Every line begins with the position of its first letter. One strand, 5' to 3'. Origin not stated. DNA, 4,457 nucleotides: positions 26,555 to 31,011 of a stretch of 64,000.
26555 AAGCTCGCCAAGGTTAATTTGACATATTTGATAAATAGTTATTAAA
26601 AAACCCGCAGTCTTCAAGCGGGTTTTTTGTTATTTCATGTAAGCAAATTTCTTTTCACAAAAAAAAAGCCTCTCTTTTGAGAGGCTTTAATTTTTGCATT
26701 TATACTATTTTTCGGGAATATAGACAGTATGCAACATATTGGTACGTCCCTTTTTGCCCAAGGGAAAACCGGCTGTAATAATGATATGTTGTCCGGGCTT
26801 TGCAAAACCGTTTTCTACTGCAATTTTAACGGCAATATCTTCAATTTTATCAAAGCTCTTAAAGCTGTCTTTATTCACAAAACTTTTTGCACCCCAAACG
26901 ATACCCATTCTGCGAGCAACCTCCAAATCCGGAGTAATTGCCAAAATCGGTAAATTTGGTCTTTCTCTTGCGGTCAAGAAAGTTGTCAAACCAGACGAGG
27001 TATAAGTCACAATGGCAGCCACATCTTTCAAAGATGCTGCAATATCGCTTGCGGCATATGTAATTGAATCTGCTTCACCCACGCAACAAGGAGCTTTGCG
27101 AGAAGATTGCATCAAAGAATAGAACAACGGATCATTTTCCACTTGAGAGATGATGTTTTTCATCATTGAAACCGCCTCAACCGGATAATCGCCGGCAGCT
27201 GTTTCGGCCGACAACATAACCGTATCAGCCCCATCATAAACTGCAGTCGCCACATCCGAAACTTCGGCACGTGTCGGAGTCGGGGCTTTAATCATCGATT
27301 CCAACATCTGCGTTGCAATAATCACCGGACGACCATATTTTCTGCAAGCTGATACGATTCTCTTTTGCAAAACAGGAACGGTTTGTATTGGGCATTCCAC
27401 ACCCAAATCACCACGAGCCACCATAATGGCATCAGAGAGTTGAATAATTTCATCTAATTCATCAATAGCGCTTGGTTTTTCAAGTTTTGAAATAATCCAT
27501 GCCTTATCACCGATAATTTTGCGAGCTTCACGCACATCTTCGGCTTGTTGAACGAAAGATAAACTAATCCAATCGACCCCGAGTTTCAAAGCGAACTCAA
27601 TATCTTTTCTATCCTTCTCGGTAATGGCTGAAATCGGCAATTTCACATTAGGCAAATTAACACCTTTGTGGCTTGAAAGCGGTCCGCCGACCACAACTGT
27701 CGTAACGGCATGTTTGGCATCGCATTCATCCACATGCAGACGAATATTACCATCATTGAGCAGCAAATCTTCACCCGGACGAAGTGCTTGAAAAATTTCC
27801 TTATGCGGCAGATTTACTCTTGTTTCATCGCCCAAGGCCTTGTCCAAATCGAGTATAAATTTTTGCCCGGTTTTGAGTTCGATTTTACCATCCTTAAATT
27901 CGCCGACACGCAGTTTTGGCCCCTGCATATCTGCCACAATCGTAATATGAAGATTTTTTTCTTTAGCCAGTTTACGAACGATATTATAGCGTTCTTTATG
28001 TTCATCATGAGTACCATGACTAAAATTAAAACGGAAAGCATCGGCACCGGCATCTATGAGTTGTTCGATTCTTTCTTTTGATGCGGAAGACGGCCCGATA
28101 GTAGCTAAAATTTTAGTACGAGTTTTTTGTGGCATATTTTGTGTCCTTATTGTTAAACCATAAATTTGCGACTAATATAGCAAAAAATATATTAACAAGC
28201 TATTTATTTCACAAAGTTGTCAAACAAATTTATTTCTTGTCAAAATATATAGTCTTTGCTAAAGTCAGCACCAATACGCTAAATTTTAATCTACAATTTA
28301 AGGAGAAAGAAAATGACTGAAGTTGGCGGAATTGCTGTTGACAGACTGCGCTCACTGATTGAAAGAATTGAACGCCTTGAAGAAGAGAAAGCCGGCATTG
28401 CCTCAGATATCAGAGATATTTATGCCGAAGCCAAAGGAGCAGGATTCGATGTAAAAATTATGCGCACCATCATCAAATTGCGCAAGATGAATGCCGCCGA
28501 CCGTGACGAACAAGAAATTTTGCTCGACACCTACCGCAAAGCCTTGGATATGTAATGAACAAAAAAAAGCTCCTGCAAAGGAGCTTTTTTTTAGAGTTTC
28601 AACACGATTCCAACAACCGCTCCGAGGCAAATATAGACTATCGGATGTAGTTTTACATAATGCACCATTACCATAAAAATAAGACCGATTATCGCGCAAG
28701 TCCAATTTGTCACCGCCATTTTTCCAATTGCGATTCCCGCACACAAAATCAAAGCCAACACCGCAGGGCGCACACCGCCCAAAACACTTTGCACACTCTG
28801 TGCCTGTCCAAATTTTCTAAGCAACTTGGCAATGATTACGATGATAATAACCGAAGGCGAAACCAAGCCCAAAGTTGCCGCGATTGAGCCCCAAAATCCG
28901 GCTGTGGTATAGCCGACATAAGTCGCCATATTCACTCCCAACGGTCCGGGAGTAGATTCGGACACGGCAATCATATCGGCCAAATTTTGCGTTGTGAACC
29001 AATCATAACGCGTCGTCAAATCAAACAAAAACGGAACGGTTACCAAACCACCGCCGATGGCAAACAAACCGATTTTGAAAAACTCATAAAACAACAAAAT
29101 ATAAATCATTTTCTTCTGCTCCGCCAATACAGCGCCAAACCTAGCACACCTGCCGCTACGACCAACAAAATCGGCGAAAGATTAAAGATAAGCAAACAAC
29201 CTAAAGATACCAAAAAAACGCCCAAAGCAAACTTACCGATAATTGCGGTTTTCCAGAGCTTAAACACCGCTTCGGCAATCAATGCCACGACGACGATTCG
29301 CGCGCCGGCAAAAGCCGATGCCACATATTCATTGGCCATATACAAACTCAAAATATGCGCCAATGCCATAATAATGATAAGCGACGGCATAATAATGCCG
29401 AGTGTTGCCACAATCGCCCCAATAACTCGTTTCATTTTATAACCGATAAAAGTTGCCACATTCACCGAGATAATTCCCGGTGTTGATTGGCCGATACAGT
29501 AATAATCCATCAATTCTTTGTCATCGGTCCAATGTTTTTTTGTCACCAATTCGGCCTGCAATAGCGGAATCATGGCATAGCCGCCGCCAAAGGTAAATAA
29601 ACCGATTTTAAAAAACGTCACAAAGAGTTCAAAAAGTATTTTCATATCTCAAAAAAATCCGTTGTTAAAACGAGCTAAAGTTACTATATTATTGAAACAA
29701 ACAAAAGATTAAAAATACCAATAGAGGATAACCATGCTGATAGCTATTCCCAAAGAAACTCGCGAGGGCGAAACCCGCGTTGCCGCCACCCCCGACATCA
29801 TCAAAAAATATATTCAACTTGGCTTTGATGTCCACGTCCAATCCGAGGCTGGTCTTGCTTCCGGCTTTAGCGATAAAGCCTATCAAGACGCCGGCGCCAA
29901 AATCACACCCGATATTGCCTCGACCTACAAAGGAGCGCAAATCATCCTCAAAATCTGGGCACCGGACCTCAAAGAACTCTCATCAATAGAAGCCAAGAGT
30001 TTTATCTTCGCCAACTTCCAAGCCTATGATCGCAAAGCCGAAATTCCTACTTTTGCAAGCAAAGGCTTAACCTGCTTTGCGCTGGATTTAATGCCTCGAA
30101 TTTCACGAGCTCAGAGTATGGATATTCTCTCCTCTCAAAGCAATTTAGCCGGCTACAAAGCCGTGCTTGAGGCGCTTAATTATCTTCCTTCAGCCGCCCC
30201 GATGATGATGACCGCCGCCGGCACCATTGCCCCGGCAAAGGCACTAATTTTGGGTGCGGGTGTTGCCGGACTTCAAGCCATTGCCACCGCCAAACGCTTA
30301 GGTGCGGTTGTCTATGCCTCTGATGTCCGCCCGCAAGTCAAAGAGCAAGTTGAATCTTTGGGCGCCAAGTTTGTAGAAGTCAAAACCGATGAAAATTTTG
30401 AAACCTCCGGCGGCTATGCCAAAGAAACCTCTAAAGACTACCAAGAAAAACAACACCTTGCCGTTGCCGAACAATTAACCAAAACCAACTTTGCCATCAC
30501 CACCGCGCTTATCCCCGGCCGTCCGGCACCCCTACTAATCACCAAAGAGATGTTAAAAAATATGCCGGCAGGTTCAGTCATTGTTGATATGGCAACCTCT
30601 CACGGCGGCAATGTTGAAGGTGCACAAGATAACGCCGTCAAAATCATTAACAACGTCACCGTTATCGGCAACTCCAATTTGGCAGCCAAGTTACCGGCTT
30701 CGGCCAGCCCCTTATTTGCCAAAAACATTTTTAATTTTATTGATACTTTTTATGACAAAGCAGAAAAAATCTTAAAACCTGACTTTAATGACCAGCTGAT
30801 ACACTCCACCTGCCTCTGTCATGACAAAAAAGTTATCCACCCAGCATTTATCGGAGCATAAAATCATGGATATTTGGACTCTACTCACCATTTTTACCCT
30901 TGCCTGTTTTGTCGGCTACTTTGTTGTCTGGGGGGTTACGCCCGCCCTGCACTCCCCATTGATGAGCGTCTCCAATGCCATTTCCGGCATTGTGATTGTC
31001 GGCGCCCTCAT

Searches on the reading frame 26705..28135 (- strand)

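Call 77: search_protein_families(library=pfam, proteins=[window:26705-28135:-], max_evalue=0.00001)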
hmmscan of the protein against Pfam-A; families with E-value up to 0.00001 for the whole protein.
window:26705-28135:- (476 aa): 2 families
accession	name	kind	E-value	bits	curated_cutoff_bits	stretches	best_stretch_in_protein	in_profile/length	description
PF00224.27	PK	-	7.9e-116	387.1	30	1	6-322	3-328/328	Pyruvate kinase, barrel domain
PF02887.21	PK_C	-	8e-30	103.7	28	1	356-469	1-112/114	Pyruvate kinase, alpha/beta domain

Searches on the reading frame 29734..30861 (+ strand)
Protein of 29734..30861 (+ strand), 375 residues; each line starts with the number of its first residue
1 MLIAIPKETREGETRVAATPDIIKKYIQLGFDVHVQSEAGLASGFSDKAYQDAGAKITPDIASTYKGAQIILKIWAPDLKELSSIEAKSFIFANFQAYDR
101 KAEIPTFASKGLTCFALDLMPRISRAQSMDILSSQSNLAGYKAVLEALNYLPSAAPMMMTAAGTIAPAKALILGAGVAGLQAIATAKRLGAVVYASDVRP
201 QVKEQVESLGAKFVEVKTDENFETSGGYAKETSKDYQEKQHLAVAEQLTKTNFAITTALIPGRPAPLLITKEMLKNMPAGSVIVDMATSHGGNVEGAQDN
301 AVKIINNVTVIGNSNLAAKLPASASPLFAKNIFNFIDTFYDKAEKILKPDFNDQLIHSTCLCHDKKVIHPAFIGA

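Call 77: search_protein_families(library=pfam, proteins=[window:29734-30861:+], max_evalue=0.00001)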
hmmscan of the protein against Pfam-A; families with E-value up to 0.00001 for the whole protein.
window:29734-30861:+ (375 aa): 2 families
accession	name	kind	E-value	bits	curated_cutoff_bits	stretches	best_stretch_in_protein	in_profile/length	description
PF01262.27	AlaDh_PNT_C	-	4e-60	203.3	23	1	143-369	1-213/214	Alanine dehydrogenase/PNT, C-terminal domain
PF05222.21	AlaDh_PNT_N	-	1.5e-37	129.3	30.4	1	5-139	2-136/136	Alanine dehydrogenase/PNT, N-terminal domain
